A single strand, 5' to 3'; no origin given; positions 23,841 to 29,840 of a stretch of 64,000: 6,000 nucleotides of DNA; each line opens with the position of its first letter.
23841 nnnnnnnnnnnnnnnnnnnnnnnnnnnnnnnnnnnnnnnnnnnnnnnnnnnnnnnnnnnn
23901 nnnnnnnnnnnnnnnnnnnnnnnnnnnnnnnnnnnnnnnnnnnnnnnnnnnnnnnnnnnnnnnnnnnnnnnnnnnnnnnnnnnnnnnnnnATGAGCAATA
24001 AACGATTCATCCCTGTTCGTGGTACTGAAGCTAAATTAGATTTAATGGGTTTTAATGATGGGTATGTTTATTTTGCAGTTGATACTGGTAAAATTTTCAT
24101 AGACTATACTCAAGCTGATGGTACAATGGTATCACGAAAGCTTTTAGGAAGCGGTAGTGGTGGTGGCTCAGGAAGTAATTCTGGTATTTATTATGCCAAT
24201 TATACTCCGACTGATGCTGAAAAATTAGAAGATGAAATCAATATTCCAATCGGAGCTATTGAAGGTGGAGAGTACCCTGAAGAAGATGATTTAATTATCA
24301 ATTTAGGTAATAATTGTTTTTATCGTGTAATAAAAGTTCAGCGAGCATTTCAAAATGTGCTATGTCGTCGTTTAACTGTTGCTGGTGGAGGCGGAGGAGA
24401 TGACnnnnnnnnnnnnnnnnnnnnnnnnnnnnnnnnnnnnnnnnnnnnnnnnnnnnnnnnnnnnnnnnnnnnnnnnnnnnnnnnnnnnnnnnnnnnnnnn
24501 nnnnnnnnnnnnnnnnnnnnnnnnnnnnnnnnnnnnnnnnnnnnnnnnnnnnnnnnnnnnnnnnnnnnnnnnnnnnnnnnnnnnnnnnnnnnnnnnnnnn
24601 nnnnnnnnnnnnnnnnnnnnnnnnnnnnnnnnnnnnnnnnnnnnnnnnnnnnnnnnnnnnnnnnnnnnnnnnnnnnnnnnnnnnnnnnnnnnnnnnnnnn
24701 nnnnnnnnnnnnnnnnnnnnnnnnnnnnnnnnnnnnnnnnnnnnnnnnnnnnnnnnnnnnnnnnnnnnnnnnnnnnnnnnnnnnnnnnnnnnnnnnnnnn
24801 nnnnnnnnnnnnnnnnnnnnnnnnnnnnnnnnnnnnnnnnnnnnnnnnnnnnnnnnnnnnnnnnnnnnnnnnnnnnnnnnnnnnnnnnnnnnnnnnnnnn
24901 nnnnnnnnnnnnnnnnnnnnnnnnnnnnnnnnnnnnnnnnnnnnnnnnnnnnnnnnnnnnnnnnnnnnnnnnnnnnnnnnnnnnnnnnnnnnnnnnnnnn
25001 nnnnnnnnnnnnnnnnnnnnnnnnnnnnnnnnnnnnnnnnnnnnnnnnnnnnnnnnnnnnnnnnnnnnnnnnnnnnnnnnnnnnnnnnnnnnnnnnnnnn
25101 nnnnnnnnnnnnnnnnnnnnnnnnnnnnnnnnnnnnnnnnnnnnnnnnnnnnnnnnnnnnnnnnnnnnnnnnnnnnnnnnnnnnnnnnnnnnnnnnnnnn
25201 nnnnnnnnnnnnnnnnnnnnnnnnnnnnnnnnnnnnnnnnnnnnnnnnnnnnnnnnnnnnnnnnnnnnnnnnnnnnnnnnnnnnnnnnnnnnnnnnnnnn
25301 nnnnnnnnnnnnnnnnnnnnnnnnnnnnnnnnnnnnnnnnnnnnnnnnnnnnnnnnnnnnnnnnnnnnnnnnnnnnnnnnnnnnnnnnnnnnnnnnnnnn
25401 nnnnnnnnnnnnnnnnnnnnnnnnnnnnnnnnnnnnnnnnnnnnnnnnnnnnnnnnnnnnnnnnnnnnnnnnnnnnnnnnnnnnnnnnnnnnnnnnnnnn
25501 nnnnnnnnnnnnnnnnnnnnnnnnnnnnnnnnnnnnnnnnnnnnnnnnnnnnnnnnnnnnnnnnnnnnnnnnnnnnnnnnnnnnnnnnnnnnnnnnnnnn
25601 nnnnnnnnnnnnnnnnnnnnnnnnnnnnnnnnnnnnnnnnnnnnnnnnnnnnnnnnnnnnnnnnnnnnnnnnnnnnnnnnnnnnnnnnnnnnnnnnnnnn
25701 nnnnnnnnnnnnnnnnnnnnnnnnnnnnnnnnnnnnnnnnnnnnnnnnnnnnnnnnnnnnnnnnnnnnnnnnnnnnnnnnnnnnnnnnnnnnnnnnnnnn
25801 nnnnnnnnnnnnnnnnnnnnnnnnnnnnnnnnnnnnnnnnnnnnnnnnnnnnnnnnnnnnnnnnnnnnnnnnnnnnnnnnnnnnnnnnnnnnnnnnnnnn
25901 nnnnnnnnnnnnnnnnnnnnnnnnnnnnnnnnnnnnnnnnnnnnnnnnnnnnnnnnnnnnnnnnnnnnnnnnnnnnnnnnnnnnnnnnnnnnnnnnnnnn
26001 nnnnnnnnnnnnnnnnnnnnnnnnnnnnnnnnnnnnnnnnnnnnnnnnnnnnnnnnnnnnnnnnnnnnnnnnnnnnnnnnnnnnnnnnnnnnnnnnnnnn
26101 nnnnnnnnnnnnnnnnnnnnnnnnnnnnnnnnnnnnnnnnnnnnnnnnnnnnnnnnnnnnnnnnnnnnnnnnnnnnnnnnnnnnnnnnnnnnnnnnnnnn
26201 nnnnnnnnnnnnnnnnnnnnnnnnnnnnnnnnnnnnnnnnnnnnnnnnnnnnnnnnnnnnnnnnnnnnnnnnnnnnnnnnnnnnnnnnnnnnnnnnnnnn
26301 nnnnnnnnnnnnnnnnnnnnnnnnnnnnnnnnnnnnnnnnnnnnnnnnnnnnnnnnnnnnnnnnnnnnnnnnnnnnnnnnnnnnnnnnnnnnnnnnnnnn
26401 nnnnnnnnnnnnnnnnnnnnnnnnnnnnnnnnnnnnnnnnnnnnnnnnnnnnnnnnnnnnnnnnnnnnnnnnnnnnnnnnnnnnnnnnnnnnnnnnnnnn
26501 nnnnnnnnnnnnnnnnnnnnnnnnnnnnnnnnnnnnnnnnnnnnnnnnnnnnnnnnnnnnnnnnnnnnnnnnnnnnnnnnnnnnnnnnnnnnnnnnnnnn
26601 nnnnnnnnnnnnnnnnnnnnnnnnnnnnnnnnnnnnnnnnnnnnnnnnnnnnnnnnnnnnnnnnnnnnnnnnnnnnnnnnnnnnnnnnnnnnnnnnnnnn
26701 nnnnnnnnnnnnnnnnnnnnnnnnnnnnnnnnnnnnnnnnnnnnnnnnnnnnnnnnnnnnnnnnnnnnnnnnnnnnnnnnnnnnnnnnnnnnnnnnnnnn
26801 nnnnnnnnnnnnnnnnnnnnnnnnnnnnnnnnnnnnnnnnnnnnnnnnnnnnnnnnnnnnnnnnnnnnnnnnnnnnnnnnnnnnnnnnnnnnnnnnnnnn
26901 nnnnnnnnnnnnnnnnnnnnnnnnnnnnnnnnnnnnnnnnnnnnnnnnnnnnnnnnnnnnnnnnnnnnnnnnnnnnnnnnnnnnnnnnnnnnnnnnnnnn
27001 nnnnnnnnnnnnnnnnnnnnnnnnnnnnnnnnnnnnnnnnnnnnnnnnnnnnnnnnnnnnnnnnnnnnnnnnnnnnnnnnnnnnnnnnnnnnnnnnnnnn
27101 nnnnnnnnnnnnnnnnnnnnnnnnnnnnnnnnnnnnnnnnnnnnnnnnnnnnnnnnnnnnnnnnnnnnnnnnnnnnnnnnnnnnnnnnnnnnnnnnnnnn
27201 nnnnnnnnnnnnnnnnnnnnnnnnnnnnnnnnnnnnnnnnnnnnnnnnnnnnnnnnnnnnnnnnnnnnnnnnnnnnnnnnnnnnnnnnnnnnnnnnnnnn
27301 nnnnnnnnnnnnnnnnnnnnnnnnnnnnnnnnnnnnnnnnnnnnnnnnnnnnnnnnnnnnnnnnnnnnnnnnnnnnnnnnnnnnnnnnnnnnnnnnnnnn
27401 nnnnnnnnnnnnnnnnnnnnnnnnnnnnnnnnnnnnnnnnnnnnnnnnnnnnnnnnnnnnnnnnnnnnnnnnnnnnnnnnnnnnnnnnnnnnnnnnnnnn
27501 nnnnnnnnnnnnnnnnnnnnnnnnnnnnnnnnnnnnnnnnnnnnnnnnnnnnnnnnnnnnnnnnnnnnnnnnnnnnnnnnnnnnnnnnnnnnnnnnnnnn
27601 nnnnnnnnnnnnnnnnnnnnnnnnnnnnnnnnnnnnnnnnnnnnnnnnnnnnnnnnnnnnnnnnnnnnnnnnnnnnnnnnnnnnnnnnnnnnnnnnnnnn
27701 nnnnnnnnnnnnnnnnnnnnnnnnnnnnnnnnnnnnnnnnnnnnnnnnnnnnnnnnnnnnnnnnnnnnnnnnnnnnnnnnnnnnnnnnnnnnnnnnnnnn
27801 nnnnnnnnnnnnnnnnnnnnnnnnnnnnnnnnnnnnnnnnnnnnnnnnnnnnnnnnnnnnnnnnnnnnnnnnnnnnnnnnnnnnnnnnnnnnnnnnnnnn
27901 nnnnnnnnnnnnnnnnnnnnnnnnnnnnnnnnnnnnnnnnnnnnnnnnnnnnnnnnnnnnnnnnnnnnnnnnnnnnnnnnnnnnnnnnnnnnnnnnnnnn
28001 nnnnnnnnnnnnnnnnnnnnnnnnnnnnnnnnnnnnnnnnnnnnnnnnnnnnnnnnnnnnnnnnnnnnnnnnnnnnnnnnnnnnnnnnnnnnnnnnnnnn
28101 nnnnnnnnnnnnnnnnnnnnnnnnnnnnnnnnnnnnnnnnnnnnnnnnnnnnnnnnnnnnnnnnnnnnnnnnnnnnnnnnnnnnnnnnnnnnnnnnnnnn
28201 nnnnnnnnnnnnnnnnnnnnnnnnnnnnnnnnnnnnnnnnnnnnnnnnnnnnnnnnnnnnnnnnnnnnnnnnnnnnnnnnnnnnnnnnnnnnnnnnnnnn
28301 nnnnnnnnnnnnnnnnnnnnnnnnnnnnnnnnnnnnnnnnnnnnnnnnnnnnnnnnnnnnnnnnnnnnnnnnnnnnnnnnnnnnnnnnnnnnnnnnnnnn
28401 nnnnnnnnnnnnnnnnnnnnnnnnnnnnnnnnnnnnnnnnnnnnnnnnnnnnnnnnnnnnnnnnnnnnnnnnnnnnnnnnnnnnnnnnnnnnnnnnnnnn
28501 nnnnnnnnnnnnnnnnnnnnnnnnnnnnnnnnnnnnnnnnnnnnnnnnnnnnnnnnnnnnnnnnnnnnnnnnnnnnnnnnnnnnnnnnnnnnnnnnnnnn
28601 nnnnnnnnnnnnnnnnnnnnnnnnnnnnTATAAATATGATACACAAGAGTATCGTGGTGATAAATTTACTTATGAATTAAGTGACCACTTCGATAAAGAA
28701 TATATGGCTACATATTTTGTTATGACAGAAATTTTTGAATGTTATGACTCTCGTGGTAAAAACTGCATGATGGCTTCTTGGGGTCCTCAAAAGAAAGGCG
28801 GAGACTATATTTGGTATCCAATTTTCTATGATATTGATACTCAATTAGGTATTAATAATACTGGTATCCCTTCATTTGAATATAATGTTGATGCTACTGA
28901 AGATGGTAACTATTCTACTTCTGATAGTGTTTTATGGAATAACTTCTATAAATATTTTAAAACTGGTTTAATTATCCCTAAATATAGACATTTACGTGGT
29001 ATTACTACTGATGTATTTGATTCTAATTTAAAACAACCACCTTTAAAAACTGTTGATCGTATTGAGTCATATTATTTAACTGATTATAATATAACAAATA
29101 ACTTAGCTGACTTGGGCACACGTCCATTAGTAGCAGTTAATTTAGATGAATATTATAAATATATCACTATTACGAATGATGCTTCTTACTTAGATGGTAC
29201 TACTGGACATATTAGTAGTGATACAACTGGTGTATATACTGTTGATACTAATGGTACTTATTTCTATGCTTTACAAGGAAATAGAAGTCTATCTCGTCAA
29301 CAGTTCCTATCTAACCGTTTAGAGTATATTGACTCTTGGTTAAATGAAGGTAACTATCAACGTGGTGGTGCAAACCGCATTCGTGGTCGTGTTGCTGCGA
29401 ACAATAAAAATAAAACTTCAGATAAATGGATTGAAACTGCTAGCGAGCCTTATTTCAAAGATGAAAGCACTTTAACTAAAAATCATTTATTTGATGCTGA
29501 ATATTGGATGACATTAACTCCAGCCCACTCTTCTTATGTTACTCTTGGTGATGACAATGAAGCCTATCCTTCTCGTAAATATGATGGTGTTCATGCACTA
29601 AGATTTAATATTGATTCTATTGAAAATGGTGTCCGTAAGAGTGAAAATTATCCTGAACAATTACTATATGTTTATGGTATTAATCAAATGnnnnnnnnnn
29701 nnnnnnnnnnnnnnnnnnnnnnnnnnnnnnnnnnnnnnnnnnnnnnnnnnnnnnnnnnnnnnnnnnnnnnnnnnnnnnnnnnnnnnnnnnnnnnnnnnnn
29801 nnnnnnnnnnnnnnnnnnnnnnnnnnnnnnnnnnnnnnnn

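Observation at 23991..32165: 2724-aa receptor-binding-type giant protein with a fibre anchor module and BspA-type LRRs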

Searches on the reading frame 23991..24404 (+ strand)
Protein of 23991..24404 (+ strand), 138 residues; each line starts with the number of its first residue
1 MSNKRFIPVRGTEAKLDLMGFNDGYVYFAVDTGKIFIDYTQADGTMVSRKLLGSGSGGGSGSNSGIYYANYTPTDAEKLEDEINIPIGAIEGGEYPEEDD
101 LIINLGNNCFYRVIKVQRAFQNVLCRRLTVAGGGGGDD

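Call 37: search_protein_families(library=pfam, max_evalue=1, proteins=[window:23991-24404:+])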
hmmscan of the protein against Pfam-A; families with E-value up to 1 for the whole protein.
seq(138 aa): 1 family
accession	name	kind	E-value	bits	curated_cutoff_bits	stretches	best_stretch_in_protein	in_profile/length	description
PF04360.17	Serglycin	-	0.11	12.9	30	1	53-70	95-112/149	Serglycin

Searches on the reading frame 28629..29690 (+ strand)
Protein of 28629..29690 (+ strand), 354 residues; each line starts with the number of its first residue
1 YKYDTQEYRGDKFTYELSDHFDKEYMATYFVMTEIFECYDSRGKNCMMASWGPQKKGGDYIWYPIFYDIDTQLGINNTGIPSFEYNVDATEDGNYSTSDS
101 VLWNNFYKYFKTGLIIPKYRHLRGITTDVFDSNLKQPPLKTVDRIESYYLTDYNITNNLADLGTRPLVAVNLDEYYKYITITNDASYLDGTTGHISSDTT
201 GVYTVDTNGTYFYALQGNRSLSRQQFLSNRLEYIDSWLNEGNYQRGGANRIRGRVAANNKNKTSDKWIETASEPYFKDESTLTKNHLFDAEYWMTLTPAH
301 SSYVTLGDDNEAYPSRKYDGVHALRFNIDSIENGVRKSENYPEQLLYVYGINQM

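Call 89: search_dna_similar(query=window:28629-29690:+, collection=phages, mode=protein, max_rows=25, max_evalue=0.001)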
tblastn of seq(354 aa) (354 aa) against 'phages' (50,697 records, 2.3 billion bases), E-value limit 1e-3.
Records with a match: 28; places in all: 28; records where one place covers at least 80% of the query: 0.
Best place of each record, by identity: <60% 28.
By first word of the organism name: Bacteroides 22; Bacteriophage 3; Bacillus 2; phage 1.
By host as written in the record: - 14; Bacillus megaterium str. ATCC 43725 2; Bacteroides xylanisolvens HM7 2; Bacteroides koreensis HM3 2; Bacteroides thetaiotaomicron jmh42 1; Bacteroides thetaiotaomicron jmh43 1; Bacteroides thetaiotaomicron jmh51 1; Bacteroides thetaiotaomicron jmh79 1; and 4 more.
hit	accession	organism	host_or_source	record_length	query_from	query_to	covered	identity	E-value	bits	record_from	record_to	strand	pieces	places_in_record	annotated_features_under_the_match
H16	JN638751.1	Bacillus phage G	Bacillus megaterium str. ATCC 43725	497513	11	268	73%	29.3%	3e-18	92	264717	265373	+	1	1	353: gp353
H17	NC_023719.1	Bacillus phage G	Bacillus megaterium str. ATCC 43725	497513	11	268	73%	29.3%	3e-18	92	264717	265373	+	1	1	353: gp353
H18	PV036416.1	phage NatCom_3357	human feces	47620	1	242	68%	30.8%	8e-15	82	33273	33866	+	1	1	hypothetical protein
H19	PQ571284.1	Bacteroides phage BX-TP1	Bacteroides xylanisolvens HM7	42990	4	275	77%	27.1%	2e-12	74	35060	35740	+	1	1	hypothetical protein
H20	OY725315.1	Bacteroides phage p00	-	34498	4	275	77%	26.8%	1e-11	72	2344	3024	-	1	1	hypothetical protein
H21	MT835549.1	Bacteriophage sp.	human fecal samples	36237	4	275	77%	26.8%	1e-11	72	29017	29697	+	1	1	record has no annotation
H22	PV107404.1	Bacteroides phage jmh42_hp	Bacteroides thetaiotaomicron jmh42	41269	4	275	77%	26.8%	1e-11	72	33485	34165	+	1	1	hypothetical protein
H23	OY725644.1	Bacteroides phage p00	-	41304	4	275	77%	26.8%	1e-11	72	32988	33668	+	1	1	hypothetical protein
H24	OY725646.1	Bacteroides phage p00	-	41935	4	275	77%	26.8%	1e-11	72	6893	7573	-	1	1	hypothetical protein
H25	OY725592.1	Bacteroides phage p00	-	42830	4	275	77%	26.8%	1e-11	72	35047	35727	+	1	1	hypothetical protein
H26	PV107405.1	Bacteroides phage jmh43_hp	Bacteroides thetaiotaomicron jmh43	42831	4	275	77%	26.8%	1e-11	72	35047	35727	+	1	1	hypothetical protein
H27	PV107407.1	Bacteroides phage jmh51_hp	Bacteroides thetaiotaomicron jmh51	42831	4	275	77%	26.8%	1e-11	72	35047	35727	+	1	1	hypothetical protein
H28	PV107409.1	Bacteroides phage jmh79_hp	Bacteroides thetaiotaomicron jmh79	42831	4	275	77%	26.8%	1e-11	72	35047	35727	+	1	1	hypothetical protein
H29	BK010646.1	Bacteroides phage p00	Bacteroides dorei CL02T12C06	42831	4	275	77%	26.8%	1e-11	72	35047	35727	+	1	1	hypothetical protein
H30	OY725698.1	Bacteroides phage p00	-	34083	4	275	77%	26.8%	1e-11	72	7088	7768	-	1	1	hypothetical protein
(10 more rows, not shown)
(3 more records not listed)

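Call 90: get_annotated_region(hit=H29, flank=7000)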
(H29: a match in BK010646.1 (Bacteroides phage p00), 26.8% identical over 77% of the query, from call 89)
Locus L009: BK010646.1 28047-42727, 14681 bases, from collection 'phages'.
description: TPA_exp: Bacteroides phage p00, complete sequence.
organism: Bacteroides phage p00 (NCBI taxid 2306278)
taxonomy: Viruses; Duplodnaviria; Heunggongvirae; Uroviricota; Caudoviricetes
host: Bacteroides dorei CL02T12C06; source: -; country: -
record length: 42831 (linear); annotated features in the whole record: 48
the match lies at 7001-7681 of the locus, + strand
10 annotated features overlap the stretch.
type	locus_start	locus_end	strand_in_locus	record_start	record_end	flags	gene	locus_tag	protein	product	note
CDS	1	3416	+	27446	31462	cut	-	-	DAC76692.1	minor tail protein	-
misc_feature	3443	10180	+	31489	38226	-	-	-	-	-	hypothetical protein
repeat_region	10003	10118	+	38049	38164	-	-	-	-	diversity generating retroelement variable repeat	-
misc_feature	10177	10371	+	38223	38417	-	-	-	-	-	hypothetical protein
repeat_region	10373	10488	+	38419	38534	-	-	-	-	diversity generating retroelement template repeat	-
CDS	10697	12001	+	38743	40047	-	-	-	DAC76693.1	reverse transcriptase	-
misc_feature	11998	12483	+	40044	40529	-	-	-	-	-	hypothetical protein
misc_feature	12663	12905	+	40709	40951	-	-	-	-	-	hypothetical protein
CDS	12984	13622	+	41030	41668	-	-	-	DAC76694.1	thymidylate synthase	-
CDS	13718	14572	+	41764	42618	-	-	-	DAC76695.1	DNA methyltransferase N6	-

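Call 91: get_annotated_region(hit=H17, flank=6000)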
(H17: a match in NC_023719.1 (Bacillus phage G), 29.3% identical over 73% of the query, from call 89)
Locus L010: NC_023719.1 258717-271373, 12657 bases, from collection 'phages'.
description: Bacillus phage G, complete genome.
organism: Bacillus phage G (NCBI taxid 2884420)
taxonomy: Viruses; Duplodnaviria; Heunggongvirae; Uroviricota; Caudoviricetes; Donellivirus; Donellivirus gee
host: Bacillus megaterium str. ATCC 43725; source: soil; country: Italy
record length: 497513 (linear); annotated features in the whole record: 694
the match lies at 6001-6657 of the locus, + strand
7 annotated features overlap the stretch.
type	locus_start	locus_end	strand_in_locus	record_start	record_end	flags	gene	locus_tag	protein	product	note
CDS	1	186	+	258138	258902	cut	350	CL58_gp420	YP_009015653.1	gp350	GGDEF motif diguanylate cyclase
CDS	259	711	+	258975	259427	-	351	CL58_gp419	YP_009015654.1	gp351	-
CDS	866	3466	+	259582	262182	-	352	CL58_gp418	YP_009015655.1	gp352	metallophosphoesterase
CDS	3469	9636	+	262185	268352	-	353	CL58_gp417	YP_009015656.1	gp353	-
CDS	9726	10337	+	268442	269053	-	354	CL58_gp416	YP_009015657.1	gp354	-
CDS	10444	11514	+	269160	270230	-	355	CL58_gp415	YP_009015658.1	homing endonuclease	GIY-YIG endonuclease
CDS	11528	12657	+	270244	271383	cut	356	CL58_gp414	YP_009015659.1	gp356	SbcD-like nuclease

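Call 100: search_protein_families(library=pfam, max_evalue=0.1, proteins=[L009:3443-10177:+, L010:3469-9633:+])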
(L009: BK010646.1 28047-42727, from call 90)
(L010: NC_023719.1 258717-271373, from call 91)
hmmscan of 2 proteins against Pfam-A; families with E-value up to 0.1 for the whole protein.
L009:3443-10177:+ (2245 aa): 1 family
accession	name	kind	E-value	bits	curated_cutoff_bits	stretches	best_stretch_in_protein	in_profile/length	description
PF13385.13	Laminin_G_3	-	8.3e-09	36.2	27.6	1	729-872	13-149/151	Concanavalin A-like lectin/glucanases superfamily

L010:3469-9633:+ (2055 aa): 7 families
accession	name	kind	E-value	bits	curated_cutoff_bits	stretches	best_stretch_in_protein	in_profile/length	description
PF08757.17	CotH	-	3e-16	60.3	23.8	1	640-977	2-277/322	CotH kinase protein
PF13385.13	Laminin_G_3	-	7.4e-07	29.9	27.6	1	462-571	56-150/151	Concanavalin A-like lectin/glucanases superfamily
PF23952.1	LRR_EndoS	-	2.1e-06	28.4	27.9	1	1231-1317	28-114/116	Endo-beta-N-acetylglucosaminidase EndoS LRR domain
PF25013.1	LRR_Zer-1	-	8.1e-06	26.5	27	1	1262-1329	7-73/137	Zer-1-like, Leucine-rich repeats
PF13306.12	LRR_5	-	0.00033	21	27.7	1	1381-1476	10-101/127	BspA type Leucine rich repeat region (6 copies)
PF02973.23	Sialidase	-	0.00041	20.4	26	1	478-573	95-183/189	Sialidase, N-terminal domain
PF23622.1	LRR_At1g61320_AtMIF1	-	0.036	13.9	26.9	1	1227-1304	113-188/384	At1g61320/AtMIF1, LRR domain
